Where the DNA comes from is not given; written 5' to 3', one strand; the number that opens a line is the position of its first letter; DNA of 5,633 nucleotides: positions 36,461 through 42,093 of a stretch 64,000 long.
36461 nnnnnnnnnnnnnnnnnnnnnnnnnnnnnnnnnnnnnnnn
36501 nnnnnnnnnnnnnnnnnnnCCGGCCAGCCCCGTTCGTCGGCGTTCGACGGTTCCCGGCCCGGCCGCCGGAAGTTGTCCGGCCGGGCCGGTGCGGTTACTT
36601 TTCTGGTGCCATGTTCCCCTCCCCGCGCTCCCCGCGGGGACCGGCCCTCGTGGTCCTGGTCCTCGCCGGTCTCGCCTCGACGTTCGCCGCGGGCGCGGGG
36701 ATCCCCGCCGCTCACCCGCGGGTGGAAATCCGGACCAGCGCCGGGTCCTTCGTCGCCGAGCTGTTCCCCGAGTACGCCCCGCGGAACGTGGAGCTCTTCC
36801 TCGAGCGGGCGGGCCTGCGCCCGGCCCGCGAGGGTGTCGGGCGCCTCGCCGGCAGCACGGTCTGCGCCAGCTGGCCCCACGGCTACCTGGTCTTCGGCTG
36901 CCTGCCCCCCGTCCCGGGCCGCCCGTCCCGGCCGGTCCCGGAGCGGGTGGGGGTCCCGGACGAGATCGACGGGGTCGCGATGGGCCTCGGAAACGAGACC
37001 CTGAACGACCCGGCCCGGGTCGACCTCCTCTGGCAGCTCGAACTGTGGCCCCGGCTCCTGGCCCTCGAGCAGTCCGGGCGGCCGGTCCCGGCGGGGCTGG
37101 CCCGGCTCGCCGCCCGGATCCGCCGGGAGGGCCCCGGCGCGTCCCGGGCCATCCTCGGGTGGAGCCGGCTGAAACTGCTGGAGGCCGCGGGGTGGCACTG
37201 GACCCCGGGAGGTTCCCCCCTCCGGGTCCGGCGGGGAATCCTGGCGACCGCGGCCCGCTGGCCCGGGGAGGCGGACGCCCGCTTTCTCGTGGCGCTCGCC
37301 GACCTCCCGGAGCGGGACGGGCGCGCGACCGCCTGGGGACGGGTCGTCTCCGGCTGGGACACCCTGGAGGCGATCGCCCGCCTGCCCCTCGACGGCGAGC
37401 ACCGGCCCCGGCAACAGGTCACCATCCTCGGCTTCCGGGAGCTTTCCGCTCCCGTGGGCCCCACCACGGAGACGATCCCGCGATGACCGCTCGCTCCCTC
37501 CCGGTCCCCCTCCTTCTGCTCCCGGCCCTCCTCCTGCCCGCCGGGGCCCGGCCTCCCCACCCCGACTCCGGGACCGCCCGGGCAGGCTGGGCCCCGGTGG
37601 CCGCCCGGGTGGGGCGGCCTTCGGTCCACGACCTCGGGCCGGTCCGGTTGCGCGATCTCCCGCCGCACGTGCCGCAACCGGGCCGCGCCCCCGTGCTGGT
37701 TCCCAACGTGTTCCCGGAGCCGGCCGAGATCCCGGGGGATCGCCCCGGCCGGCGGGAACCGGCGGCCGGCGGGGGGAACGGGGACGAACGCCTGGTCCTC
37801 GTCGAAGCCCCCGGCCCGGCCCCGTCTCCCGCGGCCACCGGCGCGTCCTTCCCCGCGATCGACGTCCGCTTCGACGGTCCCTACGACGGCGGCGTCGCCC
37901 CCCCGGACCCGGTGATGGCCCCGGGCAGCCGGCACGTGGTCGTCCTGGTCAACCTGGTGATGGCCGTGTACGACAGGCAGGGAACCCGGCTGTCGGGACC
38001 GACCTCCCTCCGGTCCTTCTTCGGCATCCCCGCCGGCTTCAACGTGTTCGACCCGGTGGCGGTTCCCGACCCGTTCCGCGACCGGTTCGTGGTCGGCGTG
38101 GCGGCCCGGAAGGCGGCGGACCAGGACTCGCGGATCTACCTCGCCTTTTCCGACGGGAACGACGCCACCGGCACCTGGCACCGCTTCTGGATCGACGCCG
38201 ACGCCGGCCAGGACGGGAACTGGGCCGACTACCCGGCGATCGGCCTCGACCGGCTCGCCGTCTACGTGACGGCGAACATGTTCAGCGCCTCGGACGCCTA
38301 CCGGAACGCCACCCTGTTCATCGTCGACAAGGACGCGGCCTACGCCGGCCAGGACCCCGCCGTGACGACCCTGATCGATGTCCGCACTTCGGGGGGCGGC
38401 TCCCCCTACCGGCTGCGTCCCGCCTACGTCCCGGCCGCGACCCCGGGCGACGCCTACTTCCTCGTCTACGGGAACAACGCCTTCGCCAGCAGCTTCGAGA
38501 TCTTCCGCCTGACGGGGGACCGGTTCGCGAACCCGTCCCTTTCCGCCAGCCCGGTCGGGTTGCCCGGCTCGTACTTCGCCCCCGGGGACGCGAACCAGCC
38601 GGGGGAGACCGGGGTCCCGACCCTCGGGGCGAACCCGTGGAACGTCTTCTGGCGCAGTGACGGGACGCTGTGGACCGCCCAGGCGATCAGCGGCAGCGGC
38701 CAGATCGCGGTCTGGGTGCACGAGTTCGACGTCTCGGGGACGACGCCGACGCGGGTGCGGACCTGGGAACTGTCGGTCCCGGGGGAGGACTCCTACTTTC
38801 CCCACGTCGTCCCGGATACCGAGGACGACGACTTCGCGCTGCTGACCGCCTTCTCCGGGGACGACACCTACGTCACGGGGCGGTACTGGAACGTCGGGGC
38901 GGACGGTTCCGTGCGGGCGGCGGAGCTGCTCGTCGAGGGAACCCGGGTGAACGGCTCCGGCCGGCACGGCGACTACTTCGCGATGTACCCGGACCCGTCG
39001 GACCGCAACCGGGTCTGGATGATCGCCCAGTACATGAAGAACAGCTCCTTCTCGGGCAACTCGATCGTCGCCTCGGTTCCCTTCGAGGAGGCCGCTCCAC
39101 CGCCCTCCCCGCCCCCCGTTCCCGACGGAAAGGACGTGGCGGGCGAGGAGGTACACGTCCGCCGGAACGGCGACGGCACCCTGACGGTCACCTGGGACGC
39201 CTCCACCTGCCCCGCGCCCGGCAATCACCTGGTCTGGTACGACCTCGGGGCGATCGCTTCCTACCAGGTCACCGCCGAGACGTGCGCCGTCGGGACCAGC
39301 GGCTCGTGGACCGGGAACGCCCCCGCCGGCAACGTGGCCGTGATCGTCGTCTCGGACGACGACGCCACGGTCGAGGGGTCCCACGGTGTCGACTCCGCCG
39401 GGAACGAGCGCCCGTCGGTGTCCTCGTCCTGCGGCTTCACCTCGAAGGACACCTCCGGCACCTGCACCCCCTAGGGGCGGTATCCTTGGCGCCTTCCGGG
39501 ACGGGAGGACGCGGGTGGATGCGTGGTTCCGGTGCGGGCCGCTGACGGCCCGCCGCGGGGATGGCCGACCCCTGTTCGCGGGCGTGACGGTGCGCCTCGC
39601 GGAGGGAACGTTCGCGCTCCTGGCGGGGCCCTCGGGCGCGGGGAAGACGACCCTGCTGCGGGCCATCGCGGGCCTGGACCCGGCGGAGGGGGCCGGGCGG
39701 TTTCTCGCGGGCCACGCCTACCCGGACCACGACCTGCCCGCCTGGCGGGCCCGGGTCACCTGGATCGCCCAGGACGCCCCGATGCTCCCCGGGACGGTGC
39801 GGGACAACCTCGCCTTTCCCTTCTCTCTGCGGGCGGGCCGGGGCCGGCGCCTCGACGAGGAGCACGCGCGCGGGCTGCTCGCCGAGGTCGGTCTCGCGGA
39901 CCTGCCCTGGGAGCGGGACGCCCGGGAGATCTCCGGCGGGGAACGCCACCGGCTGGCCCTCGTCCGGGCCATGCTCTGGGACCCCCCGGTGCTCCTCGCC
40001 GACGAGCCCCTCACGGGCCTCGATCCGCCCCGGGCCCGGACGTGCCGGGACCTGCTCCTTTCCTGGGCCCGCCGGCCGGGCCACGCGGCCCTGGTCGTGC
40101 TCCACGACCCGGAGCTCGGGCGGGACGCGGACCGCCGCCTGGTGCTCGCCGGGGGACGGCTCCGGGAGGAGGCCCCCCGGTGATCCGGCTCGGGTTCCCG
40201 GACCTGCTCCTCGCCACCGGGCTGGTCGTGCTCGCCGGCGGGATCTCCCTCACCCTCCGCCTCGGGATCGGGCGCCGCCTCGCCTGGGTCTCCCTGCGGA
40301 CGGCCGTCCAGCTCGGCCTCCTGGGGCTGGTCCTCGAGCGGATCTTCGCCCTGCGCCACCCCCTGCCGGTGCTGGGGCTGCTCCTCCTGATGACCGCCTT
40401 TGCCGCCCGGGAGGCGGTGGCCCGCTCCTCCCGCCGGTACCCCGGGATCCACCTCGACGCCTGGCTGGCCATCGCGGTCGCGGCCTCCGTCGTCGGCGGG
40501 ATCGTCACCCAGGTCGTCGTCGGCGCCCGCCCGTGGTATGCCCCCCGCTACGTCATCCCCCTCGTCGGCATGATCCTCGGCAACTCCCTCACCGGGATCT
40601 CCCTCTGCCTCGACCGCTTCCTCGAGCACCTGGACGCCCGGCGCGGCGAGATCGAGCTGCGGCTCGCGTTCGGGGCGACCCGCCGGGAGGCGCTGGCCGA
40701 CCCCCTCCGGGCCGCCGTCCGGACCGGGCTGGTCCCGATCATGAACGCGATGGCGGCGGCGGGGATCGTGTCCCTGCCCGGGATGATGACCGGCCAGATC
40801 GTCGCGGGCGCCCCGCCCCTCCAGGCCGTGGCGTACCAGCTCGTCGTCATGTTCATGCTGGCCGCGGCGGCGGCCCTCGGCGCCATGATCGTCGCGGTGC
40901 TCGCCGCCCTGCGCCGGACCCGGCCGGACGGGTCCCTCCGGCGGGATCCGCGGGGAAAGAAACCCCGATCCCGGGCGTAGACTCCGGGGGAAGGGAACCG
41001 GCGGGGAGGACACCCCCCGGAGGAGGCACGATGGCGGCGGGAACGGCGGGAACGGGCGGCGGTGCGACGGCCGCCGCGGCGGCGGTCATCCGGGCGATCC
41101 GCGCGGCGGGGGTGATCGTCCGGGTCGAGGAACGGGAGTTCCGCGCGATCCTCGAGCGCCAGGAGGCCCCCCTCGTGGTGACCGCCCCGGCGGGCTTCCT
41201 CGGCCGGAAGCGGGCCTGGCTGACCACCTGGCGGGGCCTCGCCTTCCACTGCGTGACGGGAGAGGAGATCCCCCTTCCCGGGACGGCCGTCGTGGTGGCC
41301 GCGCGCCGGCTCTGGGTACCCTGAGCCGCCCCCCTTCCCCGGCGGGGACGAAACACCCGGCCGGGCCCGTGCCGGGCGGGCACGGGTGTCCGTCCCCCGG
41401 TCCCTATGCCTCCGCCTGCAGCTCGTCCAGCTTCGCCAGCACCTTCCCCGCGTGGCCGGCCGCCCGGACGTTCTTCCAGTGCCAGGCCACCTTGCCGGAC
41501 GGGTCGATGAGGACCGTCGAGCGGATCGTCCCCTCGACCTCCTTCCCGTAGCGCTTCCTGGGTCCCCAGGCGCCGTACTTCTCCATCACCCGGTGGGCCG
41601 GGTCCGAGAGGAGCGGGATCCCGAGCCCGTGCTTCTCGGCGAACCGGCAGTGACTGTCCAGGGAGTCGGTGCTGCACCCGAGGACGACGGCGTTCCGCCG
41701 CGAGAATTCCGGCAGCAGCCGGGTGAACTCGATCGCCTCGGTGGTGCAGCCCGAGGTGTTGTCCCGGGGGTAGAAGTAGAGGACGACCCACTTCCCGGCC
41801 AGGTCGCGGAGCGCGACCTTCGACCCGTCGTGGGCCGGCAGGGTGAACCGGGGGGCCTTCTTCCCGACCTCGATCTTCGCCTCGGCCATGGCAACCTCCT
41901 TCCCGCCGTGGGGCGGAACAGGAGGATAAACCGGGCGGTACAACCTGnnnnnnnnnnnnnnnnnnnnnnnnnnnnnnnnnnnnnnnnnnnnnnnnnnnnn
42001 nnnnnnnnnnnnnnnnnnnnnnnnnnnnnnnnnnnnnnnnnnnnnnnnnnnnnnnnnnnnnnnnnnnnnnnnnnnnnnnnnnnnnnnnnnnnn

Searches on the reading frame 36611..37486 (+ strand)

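Call 28: search_protein_families(library=pfam, proteins=[window:36611-37486:+], max_evalue=0.001)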
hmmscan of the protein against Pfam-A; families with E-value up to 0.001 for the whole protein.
window:36611-37486:+ (291 aa): 1 family
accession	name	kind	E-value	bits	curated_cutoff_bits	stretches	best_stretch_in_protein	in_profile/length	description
PF00160.26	Pro_isomerase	-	1.7e-15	58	21.7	1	205-274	85-156/159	Cyclophilin type peptidyl-prolyl cis-trans isomerase/CLD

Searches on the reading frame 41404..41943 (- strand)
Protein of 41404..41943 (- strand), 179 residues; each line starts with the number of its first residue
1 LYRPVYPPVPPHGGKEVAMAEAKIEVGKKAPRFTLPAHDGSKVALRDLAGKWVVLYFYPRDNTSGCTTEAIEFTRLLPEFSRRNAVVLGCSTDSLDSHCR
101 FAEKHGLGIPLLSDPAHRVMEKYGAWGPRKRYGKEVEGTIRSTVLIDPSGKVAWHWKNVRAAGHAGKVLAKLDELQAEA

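Call 29: search_protein_families(library=pfam, proteins=[window:41404-41943:-], max_evalue=0.001)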
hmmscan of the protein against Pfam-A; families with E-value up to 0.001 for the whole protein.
window:41404-41943:- (179 aa): 2 families
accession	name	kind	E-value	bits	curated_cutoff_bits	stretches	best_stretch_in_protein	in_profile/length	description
PF00578.27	AhpC-TSA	-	2.3e-40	137.8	26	1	26-154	1-123/124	AhpC/TSA family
PF08534.16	Redoxin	-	1.6e-19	70.6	26.6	1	26-154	2-130/148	Redoxin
